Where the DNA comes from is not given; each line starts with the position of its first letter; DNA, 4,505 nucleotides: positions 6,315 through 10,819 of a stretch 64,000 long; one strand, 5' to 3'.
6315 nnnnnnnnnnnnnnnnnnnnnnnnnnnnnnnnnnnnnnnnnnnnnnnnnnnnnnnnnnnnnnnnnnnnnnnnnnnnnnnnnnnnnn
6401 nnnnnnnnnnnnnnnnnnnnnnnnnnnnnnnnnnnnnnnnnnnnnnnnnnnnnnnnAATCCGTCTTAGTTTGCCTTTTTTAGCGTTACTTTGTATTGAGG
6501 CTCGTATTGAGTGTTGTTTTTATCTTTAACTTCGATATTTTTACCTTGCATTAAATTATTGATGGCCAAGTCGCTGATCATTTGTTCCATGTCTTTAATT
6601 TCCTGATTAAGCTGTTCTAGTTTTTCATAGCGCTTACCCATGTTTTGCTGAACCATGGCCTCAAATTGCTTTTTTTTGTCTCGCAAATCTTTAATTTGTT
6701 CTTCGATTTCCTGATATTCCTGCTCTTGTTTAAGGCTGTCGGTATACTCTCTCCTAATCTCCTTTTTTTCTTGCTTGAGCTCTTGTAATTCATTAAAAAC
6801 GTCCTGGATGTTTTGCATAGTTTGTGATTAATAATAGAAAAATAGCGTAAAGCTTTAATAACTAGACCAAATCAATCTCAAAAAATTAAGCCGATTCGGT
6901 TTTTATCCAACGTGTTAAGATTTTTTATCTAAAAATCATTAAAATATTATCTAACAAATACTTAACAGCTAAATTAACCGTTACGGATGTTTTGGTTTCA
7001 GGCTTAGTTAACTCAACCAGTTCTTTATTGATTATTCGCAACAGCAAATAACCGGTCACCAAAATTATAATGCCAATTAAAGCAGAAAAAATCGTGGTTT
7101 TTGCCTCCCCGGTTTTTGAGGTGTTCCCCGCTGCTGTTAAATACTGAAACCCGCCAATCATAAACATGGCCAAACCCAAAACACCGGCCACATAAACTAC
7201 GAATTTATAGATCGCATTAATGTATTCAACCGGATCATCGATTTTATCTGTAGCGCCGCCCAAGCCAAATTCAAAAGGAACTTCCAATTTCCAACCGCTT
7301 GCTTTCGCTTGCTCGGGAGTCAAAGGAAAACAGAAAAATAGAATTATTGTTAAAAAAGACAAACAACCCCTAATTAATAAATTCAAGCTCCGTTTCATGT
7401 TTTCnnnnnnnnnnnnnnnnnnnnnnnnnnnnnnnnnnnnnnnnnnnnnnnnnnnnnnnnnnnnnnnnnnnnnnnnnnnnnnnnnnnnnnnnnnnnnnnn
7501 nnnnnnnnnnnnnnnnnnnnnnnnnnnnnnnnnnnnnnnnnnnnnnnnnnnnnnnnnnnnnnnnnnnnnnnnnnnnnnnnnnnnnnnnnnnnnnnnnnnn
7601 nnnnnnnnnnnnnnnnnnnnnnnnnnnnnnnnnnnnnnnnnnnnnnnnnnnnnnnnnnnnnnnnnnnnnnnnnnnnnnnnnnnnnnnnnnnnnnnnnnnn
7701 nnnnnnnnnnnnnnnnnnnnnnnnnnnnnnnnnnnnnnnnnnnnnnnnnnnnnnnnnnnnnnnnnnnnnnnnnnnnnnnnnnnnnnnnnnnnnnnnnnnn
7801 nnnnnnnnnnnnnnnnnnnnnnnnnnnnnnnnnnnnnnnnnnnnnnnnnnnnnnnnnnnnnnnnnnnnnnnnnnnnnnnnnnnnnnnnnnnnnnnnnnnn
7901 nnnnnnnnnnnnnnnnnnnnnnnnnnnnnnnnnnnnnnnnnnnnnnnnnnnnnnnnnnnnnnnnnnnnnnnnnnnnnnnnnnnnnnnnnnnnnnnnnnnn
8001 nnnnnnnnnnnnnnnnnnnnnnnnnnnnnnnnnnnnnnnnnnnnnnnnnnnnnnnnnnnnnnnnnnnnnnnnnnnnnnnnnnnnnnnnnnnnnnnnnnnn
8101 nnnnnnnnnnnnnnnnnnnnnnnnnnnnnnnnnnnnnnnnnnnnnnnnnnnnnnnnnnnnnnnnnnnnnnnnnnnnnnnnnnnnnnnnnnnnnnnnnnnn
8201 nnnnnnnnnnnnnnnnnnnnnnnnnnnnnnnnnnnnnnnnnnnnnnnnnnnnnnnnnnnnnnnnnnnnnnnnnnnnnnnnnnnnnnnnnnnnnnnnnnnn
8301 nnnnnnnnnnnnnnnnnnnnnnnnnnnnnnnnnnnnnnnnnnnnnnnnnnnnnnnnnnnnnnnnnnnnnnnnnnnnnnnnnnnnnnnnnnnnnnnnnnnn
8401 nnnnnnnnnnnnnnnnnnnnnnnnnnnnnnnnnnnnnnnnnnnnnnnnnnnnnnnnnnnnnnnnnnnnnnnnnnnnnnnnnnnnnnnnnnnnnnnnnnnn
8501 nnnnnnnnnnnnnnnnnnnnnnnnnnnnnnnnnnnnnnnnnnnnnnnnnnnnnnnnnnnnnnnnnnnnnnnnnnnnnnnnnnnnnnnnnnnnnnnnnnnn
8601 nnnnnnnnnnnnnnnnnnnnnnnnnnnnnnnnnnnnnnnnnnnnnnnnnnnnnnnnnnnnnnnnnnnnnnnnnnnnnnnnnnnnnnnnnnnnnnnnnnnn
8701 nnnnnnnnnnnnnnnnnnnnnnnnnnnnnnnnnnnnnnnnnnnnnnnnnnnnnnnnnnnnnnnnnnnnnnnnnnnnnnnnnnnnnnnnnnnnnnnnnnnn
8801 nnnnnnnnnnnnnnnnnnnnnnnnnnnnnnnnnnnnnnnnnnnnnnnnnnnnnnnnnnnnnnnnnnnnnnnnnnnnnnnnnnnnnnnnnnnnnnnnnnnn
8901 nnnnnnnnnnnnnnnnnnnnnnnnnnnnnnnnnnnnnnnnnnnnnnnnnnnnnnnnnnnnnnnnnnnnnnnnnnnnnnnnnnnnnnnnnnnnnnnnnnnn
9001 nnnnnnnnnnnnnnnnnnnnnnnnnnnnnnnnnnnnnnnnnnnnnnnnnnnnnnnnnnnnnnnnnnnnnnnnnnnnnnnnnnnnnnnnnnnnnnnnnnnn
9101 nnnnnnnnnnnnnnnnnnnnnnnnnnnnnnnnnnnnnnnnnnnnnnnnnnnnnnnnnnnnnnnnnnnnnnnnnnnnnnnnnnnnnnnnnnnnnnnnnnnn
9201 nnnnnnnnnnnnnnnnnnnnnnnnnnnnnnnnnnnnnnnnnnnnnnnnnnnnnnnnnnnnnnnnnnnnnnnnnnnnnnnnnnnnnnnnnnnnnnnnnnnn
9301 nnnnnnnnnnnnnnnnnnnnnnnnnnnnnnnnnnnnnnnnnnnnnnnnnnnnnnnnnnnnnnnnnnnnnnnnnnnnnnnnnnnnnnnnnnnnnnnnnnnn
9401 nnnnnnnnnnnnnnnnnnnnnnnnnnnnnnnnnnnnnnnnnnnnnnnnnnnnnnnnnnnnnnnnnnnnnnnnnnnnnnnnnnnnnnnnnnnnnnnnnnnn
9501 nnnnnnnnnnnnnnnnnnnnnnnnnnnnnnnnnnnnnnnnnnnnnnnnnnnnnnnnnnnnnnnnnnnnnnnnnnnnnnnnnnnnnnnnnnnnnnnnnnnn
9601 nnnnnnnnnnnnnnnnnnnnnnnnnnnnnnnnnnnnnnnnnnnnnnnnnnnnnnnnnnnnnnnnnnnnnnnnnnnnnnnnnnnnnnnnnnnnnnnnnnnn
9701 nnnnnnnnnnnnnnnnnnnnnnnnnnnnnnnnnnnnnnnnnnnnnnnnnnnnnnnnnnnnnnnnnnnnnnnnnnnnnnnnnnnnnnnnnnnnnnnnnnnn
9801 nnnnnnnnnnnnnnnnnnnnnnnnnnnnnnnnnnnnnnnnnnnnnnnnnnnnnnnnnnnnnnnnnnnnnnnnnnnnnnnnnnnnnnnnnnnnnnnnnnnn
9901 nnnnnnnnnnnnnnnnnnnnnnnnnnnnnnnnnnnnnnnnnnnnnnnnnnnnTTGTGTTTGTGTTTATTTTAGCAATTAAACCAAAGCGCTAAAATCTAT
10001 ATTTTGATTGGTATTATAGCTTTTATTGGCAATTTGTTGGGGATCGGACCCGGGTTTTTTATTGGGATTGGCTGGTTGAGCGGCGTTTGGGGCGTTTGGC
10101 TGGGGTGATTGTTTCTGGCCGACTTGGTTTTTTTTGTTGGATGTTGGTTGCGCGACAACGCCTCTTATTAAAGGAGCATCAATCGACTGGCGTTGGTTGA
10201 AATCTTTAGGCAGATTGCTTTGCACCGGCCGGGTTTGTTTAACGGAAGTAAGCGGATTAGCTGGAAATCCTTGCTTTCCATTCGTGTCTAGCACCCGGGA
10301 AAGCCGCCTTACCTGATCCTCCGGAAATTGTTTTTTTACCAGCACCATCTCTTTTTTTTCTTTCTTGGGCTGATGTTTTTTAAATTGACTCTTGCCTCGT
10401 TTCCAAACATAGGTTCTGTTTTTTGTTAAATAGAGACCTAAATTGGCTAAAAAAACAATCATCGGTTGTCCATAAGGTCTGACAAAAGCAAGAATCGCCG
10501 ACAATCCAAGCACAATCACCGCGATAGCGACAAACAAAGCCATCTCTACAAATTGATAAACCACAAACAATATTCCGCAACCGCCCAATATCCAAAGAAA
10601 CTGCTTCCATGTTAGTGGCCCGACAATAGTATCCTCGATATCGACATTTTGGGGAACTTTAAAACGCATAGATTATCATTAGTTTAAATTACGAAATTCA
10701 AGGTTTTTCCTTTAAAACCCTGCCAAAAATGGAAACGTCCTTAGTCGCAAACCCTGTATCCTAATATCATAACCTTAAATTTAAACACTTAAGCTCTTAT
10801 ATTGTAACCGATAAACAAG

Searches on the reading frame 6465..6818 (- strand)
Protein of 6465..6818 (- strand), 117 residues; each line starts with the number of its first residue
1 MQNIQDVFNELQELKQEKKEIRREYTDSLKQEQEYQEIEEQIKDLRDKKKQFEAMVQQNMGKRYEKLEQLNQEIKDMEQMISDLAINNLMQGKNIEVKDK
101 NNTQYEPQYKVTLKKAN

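Call 6: search_protein_families(library=pfam, proteins=[window:6465-6818:-], max_evalue=0.01)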
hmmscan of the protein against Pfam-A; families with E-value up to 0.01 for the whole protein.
window:6465-6818:- (117 aa): 4 families
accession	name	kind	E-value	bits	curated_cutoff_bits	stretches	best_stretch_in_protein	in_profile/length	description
PF12325.13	TMF_TATA_bd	-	9.5e-05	22.9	29.1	1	5-84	29-111/115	TATA element modulatory factor 1 TATA binding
PF16326.10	ABC_tran_CTD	-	0.00062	20.4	32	1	28-81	3-57/69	ABC transporter C-terminal domain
PF07926.17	TPR_MLP1_2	-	0.0031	18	36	1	32-88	63-119/129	TPR/MLP1/MLP2-like protein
PF08700.17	VPS51_Exo84_N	-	0.0035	17.8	24.2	1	16-84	3-70/87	Vps51/EXO84/COG1 N-terminal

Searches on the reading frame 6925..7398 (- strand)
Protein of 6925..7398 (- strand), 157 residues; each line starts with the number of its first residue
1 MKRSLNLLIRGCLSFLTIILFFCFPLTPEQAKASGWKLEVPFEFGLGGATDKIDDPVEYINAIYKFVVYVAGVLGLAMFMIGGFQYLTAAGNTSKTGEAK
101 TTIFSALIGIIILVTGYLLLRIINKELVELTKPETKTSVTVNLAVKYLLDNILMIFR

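Call 6: search_protein_families(library=pfam, proteins=[window:6925-7398:-], max_evalue=0.01)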
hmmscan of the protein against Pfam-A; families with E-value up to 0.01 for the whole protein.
window:6925-7398:- (157 aa): 2 families
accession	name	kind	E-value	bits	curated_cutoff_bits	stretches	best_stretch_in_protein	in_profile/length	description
PF18895.5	T4SS_pilin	-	8.1e-09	35.9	26.6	1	57-115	6-63/71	Type IV secretion system pilin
PF04246.17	RseC_MucC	-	0.008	16.5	24.4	0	66-128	68-119/130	Positive regulator of sigma(E), RseC/MucC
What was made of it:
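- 6925..7398 (-): T4SS pilin (VirB2-like). PF18895 at E = 8e-9 (call 6).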

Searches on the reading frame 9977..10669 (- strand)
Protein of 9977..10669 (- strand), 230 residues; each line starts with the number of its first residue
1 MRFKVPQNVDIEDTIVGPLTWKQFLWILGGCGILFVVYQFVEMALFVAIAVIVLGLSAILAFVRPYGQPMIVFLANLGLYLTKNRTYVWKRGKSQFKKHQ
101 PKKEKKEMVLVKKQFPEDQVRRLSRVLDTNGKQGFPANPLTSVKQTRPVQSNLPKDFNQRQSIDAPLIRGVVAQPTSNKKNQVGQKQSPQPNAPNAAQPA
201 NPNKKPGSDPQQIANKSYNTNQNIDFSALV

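Call 6: search_protein_families(library=pfam, proteins=[window:9977-10669:-], max_evalue=0.01)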
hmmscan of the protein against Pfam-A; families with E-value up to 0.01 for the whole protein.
window:9977-10669:- (230 aa): 1 family
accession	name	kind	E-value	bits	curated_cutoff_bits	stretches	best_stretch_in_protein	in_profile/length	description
PF12666.12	PrgI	-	4.1e-09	37.3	27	1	4-76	1-77/91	PrgI family protein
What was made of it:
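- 9977..10669 (-): PrgI (VirB3-like) protein. PF12666 at E = 4e-9 (call 6).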
